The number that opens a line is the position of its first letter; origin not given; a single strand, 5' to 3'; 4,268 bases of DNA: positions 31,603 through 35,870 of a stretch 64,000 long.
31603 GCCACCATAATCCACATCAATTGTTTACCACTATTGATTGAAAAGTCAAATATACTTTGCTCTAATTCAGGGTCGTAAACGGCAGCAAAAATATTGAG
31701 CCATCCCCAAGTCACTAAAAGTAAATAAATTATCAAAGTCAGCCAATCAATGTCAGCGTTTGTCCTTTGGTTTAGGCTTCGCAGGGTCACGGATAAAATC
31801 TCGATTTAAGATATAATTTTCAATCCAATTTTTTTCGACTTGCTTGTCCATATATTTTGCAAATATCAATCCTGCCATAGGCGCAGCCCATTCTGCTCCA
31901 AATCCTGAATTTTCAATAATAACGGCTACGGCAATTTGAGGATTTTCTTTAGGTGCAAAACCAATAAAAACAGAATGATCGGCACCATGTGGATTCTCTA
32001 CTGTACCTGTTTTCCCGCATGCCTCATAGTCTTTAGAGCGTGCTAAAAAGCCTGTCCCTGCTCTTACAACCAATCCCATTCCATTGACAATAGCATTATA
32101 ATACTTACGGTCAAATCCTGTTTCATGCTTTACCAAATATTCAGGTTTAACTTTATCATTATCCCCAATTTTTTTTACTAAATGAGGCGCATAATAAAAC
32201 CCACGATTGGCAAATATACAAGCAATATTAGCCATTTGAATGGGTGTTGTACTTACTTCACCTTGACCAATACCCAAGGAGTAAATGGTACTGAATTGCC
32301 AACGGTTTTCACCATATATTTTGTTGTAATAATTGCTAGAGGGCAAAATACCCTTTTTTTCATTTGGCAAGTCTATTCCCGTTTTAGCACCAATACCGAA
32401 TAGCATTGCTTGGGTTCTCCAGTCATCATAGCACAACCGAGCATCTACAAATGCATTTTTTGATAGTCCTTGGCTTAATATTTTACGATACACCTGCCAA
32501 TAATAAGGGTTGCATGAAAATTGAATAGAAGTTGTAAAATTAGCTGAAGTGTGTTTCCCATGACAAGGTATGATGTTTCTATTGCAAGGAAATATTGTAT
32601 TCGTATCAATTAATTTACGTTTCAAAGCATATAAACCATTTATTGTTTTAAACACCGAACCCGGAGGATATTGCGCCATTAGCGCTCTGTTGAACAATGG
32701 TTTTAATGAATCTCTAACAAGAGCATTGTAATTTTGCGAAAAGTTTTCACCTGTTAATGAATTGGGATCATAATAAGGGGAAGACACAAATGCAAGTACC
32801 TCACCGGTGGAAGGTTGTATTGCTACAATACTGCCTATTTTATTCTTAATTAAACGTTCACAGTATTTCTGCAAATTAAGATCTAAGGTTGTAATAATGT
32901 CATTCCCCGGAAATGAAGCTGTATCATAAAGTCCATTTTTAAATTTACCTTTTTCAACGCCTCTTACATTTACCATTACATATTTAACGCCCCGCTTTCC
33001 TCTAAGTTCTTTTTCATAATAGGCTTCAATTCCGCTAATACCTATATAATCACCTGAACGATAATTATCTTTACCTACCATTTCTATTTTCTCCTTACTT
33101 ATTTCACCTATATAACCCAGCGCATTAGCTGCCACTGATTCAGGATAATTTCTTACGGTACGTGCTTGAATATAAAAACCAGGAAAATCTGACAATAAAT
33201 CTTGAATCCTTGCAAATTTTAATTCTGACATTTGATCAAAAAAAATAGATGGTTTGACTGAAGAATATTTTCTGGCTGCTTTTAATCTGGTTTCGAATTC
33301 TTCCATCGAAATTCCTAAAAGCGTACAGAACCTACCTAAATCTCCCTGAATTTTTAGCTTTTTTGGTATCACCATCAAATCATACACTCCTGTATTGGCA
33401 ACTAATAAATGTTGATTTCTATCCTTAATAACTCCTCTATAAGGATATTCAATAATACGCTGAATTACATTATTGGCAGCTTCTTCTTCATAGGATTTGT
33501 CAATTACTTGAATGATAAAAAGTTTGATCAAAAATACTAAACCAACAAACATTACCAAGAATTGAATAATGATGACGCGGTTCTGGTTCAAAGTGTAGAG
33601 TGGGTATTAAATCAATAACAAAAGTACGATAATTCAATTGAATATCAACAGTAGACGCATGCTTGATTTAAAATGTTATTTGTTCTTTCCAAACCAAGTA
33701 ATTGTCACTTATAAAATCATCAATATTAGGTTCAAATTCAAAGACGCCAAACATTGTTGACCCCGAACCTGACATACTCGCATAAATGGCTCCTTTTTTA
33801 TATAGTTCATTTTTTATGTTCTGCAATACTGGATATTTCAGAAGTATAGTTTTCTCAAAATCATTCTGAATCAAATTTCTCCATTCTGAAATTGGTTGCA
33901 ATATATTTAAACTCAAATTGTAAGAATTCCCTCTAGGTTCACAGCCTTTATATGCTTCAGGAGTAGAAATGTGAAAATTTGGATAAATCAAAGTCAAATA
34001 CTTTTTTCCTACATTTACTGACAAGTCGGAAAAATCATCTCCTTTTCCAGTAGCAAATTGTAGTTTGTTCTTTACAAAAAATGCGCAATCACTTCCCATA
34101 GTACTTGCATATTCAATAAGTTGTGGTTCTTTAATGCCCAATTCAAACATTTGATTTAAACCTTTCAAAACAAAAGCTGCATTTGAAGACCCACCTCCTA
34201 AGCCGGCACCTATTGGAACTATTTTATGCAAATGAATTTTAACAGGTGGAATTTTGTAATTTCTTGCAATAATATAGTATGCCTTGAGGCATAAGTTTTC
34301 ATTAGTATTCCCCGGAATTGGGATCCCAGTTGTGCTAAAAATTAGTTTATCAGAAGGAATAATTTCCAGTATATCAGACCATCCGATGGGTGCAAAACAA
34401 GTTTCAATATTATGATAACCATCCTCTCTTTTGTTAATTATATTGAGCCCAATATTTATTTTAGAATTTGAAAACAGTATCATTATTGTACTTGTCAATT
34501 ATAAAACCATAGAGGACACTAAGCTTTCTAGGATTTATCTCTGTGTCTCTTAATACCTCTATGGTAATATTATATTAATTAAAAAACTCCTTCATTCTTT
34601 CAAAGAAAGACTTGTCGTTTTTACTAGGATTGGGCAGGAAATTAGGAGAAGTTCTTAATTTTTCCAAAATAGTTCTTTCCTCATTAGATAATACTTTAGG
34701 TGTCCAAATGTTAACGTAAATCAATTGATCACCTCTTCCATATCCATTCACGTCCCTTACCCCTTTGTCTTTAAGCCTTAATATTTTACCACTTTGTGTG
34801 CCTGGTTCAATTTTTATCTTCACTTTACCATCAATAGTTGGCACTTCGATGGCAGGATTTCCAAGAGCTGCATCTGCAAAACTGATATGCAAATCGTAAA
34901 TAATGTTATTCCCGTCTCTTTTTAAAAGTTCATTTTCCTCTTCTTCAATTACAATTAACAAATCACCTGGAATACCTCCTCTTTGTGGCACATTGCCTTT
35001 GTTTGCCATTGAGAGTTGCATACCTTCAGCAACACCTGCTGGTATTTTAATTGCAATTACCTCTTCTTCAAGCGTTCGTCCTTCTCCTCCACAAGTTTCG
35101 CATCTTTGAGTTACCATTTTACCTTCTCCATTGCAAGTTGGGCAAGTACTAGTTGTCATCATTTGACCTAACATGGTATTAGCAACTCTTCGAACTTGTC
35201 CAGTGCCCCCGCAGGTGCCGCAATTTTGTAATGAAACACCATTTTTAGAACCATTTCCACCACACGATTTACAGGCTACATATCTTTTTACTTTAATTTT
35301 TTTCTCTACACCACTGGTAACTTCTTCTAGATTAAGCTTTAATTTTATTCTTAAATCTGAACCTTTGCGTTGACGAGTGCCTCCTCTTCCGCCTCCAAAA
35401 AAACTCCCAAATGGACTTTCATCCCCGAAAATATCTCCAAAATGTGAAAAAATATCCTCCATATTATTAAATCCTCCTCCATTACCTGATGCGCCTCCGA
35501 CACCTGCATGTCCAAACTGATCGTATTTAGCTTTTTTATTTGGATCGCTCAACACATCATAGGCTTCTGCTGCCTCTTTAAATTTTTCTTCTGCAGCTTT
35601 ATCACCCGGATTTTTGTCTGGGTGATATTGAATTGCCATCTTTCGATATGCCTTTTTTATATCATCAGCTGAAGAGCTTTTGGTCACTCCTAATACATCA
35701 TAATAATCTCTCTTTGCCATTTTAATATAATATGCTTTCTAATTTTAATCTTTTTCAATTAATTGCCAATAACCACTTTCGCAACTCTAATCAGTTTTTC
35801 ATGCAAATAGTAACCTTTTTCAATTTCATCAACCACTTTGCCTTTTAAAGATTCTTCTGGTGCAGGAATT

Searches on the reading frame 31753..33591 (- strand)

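Call 35: search_protein_families(library=ncbifam, proteins=[window:31753-33591:-], max_evalue=1e-10)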
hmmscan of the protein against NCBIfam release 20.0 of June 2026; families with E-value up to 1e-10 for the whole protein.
window:31753-33591:- (612 aa): 16 families
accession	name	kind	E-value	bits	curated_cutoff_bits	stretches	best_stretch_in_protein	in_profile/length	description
TIGR03423.1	pbp2_mrdA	equivalog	1.9e-143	479.1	455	1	5-582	2-592/593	penicillin-binding protein 2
NF008061.0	PRK10795.1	equivalog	6.3e-71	239.8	962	1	5-578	21-606/634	peptidoglycan DD-transpeptidase MrdA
TIGR02214.1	spoVD_pbp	equivalog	8.5e-52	176.3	688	1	8-579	2-553/636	stage V sporulation protein D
NF051842.1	PBP4_5_Efaec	equivalog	9.9e-48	163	700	1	42-332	155-434/668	penicillin-binding protein PBP4(5)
NF000237.1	MECA_PBP2A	equivalog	2.8e-35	121.7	750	1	52-560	151-634/668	PBP2a family beta-lactam-resistant peptidoglycan transpeptidase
NF000406.1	MECB_PBP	exception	1.3e-30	106.4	1450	1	50-334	148-425/674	PBP2a family beta-lactam-resistant peptidoglycan transpeptidase MecB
NF000409.1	MECA_pure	exception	1.5e-30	106.3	1490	1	52-560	151-634/668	PBP2a family beta-lactam-resistant peptidoglycan transpeptidase MecA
NF000407.1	MECC_PBP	exception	1.4e-28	99.5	1500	1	52-559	148-630/665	PBP2a family beta-lactam-resistant peptidoglycan transpeptidase MecC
NF000408.1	MECA2_pure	exception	1.7e-27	95.9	1525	1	52-559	151-633/668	PBP2a family beta-lactam-resistant peptidoglycan transpeptidase MecA2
NF038278.1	strep_PBP2B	exception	2.5e-27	95.7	975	1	116-561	191-654/678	penicillin-binding protein PBP2B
NF000410.1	MECA1_pure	exception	3.2e-27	95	1480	1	52-560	150-632/666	PBP2a family beta-lactam-resistant peptidoglycan transpeptidase MecA1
NF033378.1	MECD_PBP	exception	1.2e-26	93.2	1450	1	51-562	152-645/678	PBP2a family beta-lactam-resistant peptidoglycan transpeptidase MecD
NF053573.1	PBP2_PenA_Neis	exception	3.5e-22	78.7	1105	1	6-582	28-558/572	peptidoglycan D,D-transpeptidase PBP2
NF011685.0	PRK15105.1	subfamily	5.6e-19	68.1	737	1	20-585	37-558/588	peptidoglycan glycosyltransferase FtsI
TIGR02074.1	PBP_1a_fam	subfamily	1.1e-18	67.3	508.75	1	435-548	388-497/535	PBP1A family penicillin-binding protein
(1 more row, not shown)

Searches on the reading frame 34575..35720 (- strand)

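Call 35: search_protein_families(library=ncbifam, proteins=[window:34575-35720:-], max_evalue=1e-10)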
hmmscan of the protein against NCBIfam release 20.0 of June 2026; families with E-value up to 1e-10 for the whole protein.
window:34575-35720:- (381 aa): 12 families
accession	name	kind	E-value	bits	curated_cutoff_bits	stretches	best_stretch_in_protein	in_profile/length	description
NF010874.0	PRK14281.1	equivalog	4.2e-136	454.2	619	1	3-380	2-396/397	chaperone protein DnaJ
TIGR02349.1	DnaJ_bact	equivalog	8.1e-128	426.7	377.2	1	5-357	1-352/354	molecular chaperone DnaJ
NF008035.0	PRK10767.1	subfamily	1.4e-126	422.5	338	1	1-381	1-370/374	molecular chaperone DnaJ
NF010894.0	PRK14301.1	equivalog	8e-112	373.9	548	1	1-360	1-352/373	chaperone protein DnaJ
NF010871.0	PRK14278.1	equivalog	5e-100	335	502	1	4-381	3-376/378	molecular chaperone DnaJ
NF010885.0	PRK14292.1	equivalog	3.6e-96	322.4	585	1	5-380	3-368/371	chaperone protein DnaJ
NF010872.0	PRK14279.1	equivalog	2.9e-81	273.6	556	1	3-354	8-374/394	molecular chaperone DnaJ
NF037946.1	terminal_TopJ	equivalog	2.8e-53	181.6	300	2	2-102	3-98/810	terminal organelle assembly protein TopJ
NF010892.0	PRK14299.1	equivalog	1.7e-52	178.5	392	2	1-171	1-181/291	chaperone protein DnaJ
NF007618.0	PRK10266.1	equivalog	4.2e-38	131.5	403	2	2-145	2-142/306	curved DNA-binding protein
TIGR03835.1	termin_org_DnaJ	equivalog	3.3e-31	108.5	512.25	1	3-94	1-87/871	terminal organelle assembly protein TopJ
NF050028.1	CldAdptActJ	equivalog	2.5e-12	47.1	150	1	5-66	3-69/93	cold adaptation protein ActJcold adaptation protein ActJ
